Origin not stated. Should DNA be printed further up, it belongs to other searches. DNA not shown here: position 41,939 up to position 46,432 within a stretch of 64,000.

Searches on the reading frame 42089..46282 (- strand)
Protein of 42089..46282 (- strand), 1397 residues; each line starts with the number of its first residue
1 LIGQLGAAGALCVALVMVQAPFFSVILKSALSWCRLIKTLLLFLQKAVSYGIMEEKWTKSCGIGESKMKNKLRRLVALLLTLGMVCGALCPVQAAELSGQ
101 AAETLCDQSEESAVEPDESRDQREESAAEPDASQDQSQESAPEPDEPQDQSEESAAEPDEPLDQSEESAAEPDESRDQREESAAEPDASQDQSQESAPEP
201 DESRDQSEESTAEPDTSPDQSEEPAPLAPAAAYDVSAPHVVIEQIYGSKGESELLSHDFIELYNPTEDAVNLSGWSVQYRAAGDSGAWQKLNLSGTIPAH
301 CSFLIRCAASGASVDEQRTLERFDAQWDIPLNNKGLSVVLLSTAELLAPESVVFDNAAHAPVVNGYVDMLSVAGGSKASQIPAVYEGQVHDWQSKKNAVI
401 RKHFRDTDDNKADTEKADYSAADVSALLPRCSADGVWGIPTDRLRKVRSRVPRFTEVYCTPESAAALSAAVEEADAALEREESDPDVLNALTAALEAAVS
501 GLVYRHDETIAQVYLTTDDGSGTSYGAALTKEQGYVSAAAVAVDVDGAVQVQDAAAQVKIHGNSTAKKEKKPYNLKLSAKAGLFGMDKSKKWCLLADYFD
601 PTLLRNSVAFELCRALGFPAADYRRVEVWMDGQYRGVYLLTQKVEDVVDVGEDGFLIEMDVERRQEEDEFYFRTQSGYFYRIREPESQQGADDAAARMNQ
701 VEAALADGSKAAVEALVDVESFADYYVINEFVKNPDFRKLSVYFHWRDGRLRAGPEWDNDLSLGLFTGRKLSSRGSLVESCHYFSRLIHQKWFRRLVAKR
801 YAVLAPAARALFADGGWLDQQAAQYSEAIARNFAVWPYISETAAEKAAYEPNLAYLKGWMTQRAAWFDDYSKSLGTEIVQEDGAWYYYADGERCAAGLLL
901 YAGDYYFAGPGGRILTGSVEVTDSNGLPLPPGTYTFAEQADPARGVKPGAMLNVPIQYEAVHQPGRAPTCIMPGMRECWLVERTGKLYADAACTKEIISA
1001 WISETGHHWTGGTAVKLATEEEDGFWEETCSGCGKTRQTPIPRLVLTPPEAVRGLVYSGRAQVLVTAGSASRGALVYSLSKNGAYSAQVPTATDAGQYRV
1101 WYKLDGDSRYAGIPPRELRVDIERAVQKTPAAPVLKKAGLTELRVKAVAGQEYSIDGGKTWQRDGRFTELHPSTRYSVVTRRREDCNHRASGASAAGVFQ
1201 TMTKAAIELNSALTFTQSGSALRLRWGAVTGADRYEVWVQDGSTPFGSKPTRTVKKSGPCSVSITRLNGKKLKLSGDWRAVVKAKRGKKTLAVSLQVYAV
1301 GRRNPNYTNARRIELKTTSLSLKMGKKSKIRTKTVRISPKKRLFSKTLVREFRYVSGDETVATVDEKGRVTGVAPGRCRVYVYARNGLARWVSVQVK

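Call 36: search_protein_families(library=pfam, proteins=[window:42089-46282:-], max_evalue=0.0001)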
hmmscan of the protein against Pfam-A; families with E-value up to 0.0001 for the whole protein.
window:42089-46282:- (1397 aa): 3 families
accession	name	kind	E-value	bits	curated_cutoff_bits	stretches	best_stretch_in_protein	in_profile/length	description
PF08757.17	CotH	-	7.2e-40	137.9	23.8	1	558-866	1-321/322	CotH kinase protein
PF00932.25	LTD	-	3.4e-10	40.7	34.3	1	237-341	5-95/109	Lamin Tail Domain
PF02368.24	Big_2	-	6.6e-08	32.8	22.8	1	1318-1386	3-70/79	Bacterial Ig-like domain (group 2)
